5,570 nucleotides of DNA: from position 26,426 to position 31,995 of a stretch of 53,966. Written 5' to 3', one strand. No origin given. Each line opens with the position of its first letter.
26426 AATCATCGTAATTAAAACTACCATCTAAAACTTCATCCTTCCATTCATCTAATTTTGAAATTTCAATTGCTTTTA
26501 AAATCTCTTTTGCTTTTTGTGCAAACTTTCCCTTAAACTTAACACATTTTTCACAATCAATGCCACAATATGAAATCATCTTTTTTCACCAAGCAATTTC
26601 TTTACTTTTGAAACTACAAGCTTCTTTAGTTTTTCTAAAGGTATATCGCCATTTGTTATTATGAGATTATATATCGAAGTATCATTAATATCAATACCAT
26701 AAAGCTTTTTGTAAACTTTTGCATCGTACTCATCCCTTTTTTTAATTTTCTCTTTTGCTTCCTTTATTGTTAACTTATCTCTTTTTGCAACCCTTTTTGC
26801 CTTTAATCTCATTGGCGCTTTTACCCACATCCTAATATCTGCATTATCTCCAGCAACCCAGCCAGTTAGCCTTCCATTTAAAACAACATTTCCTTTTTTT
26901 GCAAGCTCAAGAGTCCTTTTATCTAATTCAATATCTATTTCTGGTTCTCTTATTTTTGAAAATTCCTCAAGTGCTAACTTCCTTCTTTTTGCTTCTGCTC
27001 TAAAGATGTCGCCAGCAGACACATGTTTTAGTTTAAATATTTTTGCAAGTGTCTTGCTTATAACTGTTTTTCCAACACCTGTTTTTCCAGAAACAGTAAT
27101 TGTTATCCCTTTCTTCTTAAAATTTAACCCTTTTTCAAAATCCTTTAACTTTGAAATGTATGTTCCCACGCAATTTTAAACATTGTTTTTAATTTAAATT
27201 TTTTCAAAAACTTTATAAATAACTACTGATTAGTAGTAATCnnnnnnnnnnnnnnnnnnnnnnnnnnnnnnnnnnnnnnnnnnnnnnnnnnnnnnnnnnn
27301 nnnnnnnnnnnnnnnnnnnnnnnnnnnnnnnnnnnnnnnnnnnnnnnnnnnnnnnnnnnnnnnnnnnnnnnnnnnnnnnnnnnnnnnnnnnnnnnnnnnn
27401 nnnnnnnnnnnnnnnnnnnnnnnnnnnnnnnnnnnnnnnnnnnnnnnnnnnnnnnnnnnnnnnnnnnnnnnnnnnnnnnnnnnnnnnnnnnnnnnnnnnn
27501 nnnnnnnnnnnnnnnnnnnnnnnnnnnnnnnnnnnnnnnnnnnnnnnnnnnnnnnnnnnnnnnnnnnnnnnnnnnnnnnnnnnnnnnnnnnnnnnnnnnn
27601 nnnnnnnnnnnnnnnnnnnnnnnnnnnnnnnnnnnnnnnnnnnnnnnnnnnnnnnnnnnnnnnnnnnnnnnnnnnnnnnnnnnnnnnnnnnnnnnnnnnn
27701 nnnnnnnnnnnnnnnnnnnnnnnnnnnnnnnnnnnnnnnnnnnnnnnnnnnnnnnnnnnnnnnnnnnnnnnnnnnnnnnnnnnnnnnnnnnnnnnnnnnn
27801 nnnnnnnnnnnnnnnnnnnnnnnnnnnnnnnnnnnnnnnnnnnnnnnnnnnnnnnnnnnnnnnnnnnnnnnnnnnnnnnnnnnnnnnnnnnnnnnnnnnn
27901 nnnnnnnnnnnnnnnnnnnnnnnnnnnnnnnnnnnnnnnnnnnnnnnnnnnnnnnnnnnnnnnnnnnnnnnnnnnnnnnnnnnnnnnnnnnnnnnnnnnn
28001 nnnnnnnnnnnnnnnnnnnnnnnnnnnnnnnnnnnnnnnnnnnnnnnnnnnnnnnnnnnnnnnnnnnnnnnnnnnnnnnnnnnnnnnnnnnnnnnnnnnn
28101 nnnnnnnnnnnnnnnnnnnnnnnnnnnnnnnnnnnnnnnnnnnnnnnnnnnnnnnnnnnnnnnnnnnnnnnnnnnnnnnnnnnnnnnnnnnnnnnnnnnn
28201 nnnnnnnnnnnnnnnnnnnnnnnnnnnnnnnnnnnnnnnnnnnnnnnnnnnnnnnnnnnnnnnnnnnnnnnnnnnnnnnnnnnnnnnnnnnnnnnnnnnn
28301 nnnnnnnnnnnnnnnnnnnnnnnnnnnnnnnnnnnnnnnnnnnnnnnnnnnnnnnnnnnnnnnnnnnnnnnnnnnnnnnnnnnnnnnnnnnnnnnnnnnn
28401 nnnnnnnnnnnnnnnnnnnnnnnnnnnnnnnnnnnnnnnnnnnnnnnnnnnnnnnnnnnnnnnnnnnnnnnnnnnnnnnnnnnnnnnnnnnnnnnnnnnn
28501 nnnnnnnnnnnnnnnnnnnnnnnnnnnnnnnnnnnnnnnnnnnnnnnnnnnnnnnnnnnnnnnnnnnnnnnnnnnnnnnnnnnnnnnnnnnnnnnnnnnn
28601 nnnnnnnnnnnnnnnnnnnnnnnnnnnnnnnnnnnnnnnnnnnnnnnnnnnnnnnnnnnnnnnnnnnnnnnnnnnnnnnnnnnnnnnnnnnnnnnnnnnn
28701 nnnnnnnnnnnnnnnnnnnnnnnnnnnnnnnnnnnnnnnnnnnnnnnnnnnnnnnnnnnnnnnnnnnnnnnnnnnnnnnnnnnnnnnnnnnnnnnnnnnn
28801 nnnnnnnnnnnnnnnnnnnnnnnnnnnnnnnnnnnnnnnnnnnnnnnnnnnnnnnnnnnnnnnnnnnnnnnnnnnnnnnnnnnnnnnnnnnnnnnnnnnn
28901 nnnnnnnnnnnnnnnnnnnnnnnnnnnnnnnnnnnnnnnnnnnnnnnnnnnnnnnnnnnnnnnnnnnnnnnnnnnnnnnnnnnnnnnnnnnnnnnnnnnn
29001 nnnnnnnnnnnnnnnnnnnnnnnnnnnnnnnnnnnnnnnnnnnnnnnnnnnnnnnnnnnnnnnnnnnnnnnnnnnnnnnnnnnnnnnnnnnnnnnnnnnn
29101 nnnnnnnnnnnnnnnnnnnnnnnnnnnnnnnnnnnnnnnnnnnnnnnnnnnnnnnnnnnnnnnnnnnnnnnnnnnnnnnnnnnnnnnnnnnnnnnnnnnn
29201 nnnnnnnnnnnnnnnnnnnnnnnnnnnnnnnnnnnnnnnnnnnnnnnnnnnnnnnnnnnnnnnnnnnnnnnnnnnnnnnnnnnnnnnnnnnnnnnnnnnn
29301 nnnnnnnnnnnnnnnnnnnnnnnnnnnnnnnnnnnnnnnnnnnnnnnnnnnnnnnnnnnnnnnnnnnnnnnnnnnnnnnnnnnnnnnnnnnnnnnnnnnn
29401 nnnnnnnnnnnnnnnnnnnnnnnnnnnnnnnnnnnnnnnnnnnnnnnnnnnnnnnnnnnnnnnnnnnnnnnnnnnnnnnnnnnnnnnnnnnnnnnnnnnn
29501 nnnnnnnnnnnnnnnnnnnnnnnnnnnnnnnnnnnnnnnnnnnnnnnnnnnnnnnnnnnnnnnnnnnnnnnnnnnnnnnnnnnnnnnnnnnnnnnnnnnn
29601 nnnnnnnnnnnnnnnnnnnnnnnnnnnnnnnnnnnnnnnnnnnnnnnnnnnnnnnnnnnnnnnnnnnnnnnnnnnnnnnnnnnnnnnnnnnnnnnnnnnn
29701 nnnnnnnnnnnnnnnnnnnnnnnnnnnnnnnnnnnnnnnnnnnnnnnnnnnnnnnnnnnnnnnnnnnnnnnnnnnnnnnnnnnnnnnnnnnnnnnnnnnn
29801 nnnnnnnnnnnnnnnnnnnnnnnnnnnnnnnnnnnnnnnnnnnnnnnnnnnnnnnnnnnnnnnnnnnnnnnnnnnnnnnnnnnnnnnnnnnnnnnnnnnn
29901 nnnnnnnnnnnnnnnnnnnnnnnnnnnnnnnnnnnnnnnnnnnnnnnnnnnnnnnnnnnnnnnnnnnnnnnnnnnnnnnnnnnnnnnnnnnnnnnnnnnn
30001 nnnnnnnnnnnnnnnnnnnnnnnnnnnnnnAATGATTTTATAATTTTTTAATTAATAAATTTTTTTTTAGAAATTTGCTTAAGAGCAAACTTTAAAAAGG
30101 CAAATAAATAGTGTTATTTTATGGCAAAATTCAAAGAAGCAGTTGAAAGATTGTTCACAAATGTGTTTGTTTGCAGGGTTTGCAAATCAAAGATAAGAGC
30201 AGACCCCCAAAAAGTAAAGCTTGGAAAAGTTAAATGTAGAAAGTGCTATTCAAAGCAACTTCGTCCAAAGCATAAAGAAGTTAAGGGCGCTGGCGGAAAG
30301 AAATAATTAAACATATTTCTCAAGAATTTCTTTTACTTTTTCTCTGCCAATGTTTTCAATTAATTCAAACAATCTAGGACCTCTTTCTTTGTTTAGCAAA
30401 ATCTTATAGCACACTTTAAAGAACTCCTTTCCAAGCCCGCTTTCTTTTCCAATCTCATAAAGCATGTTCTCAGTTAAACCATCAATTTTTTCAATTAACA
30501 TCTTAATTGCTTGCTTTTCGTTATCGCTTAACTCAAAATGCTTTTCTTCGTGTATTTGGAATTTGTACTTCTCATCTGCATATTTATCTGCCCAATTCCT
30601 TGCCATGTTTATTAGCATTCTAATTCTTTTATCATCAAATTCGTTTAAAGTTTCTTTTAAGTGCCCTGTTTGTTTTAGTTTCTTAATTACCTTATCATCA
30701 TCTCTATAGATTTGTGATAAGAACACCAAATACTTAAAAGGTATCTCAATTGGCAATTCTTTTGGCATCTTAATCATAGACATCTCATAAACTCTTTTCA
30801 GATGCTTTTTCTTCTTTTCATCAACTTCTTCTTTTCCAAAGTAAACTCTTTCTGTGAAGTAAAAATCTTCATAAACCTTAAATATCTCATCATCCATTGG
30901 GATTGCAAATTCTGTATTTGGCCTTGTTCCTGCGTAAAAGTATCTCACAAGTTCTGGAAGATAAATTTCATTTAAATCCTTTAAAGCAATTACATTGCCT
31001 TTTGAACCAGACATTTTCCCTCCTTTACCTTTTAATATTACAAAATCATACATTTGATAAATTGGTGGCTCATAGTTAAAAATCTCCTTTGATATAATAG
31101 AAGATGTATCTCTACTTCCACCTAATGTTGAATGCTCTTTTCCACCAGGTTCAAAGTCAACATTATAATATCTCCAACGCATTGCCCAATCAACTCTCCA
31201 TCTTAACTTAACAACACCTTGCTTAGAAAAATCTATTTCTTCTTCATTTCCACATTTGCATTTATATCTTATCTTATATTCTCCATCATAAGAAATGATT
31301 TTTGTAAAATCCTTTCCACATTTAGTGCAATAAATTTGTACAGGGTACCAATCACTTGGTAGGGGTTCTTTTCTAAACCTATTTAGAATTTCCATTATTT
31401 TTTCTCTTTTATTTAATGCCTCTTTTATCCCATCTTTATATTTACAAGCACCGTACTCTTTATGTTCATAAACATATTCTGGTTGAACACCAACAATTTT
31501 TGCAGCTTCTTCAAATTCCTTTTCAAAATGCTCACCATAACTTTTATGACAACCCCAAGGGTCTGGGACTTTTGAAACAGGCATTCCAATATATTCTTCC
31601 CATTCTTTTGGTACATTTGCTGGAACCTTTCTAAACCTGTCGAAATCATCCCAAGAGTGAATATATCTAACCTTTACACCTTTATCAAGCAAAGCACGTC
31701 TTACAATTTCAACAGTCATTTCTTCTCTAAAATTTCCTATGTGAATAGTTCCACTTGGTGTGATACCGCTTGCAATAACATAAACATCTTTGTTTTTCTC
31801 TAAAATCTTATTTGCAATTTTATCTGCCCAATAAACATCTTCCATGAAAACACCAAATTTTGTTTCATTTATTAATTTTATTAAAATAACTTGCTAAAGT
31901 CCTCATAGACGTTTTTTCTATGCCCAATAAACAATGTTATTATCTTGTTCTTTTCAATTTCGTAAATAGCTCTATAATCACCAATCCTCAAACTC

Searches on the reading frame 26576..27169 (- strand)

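Call 38: search_protein_families(library=pfam, proteins=[window:26576-27169:-], max_evalue=0.001)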
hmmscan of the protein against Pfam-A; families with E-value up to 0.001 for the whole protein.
window:26576-27169:- (197 aa): 5 families
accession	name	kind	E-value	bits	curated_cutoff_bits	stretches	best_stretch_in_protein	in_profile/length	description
PF13189.12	Cytidylate_kin2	-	8.8e-23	81.8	28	1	24-173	2-174/176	Cytidylate kinase-like family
PF13207.12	AAA_17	-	1.9e-14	54.6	27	1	28-137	2-117/136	AAA domain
PF13238.12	AAA_18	-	9.1e-12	46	29.4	1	24-137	1-118/128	AAA domain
PF02224.24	Cytidylate_kin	-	1e-09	38.9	26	1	76-151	96-176/211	Cytidylate kinase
PF00406.28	ADK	-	0.00014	22.5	26.8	1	27-63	2-38/151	Adenylate kinase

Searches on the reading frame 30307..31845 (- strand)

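Call 39: search_protein_families(library=pfam, proteins=[window:30307-31845:-], max_evalue=0.001)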
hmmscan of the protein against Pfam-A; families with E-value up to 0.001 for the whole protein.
window:30307-31845:- (512 aa): 5 families
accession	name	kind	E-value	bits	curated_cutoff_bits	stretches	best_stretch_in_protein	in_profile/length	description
PF01921.24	tRNA-synt_1f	-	2.6e-123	411.9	27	1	5-358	2-359/360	tRNA synthetases class I (K)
PF01406.26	tRNA-synt_1e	-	1.3e-10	41.6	27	1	17-69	6-58/301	tRNA synthetases class I (C) catalytic domain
PF09334.17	tRNA-synt_1g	-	5.2e-06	25.9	20.1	1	271-311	321-361/391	tRNA synthetases class I (M)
PF00133.28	tRNA-synt_1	-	0.00016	21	22.7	0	250-309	348-407/414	tRNA synthetases class I (I, L, M and V)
PF00579.31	tRNA-synt_1b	-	0.00077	19.3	21.1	0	226-348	148-264/292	tRNA synthetases class I (W and Y)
